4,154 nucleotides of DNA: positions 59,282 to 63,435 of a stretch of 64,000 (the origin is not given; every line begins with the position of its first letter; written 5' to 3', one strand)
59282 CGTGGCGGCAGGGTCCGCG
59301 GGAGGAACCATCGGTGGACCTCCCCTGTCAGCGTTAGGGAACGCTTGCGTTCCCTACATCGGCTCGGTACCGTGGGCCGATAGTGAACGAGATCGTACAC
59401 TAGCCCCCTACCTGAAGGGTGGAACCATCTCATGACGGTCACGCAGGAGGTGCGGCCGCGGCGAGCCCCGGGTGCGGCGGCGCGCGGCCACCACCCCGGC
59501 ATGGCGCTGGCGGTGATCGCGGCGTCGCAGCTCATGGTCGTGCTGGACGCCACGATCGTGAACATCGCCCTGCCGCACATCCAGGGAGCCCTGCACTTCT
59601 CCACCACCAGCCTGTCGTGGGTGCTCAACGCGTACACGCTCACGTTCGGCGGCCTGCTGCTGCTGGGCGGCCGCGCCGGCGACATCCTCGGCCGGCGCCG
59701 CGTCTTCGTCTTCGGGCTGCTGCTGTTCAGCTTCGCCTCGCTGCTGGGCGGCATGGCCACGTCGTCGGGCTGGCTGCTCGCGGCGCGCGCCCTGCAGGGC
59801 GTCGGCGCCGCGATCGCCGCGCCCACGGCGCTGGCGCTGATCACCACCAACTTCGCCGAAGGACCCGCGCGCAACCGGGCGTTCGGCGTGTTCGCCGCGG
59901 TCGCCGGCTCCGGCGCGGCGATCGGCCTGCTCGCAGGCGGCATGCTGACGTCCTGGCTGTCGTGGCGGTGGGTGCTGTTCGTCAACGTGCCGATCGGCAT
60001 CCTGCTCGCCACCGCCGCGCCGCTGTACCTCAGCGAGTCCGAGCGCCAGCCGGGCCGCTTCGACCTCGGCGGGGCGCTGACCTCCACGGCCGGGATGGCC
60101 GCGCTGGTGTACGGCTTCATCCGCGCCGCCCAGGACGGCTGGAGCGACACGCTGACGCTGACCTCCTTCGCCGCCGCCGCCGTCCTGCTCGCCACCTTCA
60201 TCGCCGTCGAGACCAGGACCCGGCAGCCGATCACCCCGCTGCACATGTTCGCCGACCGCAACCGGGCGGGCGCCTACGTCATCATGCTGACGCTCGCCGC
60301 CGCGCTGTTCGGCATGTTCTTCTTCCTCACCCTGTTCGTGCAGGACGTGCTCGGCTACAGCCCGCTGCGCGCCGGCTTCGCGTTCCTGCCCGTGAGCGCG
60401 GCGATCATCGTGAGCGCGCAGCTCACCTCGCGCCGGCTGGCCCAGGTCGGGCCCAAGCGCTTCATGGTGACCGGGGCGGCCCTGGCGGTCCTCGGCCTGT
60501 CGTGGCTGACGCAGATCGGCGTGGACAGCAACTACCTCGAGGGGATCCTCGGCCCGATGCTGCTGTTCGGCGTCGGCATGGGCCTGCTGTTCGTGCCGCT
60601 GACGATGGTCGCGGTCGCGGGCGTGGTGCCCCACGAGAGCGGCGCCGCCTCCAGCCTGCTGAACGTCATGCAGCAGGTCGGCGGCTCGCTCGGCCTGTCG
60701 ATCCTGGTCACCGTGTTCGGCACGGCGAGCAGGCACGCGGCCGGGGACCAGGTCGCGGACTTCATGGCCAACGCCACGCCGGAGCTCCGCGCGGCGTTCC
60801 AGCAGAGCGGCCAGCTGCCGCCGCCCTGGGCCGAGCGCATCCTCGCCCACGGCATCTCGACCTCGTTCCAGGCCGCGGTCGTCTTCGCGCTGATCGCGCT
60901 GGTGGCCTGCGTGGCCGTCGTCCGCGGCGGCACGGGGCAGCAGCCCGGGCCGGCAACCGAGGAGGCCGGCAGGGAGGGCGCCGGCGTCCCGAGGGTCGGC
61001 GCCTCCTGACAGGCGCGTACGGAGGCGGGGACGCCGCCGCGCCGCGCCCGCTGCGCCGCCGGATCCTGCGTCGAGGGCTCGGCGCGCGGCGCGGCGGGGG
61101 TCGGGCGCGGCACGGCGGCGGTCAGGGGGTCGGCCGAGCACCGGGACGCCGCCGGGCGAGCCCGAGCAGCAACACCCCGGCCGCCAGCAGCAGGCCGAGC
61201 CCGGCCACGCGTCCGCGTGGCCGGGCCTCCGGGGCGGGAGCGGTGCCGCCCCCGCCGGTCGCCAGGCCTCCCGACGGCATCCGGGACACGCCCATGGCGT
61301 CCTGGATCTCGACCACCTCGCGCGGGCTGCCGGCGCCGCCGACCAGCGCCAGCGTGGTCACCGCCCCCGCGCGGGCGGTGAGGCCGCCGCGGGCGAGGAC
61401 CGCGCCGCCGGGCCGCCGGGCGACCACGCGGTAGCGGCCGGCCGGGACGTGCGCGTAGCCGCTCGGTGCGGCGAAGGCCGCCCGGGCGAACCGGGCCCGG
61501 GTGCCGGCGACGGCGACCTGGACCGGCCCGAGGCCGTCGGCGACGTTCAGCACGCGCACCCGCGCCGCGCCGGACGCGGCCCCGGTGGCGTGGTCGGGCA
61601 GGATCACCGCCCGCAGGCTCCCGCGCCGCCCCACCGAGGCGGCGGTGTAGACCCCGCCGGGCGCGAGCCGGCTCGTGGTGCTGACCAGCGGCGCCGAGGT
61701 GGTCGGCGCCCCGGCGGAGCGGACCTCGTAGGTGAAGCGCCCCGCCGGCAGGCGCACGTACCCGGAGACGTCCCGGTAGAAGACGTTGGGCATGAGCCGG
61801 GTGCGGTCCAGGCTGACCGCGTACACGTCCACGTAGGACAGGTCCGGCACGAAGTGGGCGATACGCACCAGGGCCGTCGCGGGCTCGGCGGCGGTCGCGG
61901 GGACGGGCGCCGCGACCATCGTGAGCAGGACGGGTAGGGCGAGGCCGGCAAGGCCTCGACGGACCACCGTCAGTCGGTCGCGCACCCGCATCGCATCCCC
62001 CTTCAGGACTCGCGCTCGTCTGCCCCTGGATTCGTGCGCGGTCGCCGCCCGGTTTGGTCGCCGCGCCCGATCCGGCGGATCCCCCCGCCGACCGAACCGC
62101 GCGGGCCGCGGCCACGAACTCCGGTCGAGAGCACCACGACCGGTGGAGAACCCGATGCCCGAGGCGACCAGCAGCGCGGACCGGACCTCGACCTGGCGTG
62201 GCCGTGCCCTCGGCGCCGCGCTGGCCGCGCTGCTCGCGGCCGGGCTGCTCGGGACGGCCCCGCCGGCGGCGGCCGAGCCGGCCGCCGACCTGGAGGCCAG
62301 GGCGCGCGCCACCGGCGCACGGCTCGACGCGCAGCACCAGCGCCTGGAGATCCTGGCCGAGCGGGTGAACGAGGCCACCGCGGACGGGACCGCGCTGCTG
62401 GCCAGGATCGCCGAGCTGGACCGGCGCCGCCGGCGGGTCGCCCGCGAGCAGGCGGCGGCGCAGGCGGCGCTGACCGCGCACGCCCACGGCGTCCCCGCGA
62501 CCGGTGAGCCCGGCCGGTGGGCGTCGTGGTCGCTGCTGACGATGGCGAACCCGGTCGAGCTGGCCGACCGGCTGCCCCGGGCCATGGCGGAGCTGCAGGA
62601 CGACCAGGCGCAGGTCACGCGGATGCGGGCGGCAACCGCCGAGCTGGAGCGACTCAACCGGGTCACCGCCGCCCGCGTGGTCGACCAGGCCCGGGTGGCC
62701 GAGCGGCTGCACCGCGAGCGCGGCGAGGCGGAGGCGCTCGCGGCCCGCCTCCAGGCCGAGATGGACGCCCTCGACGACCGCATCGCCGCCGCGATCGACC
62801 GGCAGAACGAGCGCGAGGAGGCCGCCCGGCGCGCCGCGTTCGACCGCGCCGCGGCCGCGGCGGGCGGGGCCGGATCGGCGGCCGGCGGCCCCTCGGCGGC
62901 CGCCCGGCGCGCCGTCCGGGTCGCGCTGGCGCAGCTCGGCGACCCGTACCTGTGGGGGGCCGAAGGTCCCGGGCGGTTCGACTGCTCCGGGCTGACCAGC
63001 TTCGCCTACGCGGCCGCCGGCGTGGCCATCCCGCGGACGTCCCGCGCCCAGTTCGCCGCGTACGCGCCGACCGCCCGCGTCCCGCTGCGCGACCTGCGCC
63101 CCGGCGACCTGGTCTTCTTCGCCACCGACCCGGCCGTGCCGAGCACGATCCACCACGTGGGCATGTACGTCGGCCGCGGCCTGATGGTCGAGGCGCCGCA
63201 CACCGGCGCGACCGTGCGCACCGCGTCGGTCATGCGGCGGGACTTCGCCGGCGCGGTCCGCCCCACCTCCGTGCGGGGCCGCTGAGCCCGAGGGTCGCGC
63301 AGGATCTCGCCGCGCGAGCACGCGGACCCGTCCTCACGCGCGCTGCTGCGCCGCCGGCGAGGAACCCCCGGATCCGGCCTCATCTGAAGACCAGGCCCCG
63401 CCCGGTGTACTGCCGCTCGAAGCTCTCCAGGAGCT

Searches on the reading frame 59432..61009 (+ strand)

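Call 51: search_protein_families(library=pfam, proteins=[window:59432-61009:+])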
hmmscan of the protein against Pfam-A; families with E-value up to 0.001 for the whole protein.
window:59432-61009:+ (525 aa): 1 family
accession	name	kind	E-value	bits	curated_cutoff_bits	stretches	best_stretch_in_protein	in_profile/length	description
PF07690.21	MFS_1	-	3.1e-53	181.4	33.4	1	30-421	2-346/347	Major Facilitator Superfamily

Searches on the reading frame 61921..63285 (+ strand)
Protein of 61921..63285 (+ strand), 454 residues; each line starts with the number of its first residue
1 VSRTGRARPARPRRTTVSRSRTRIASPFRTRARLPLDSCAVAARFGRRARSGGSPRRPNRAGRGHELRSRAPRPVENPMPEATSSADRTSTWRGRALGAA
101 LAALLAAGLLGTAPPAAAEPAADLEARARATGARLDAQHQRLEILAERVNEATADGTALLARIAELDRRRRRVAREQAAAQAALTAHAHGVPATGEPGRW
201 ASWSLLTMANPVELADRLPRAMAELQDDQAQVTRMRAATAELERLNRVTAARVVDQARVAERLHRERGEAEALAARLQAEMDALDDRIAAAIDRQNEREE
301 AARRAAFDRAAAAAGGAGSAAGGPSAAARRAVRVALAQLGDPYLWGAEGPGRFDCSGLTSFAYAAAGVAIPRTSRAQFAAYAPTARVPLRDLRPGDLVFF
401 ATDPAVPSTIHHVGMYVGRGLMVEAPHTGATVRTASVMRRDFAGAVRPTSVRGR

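Call 51: search_protein_families(library=pfam, proteins=[window:61921-63285:+])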
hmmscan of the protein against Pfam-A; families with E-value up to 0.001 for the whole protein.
window:61921-63285:+ (454 aa): 1 family
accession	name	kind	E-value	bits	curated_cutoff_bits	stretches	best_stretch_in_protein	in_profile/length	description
PF00877.26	NLPC_P60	-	2.5e-22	79.3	23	1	340-438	1-92/105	NlpC/P60 family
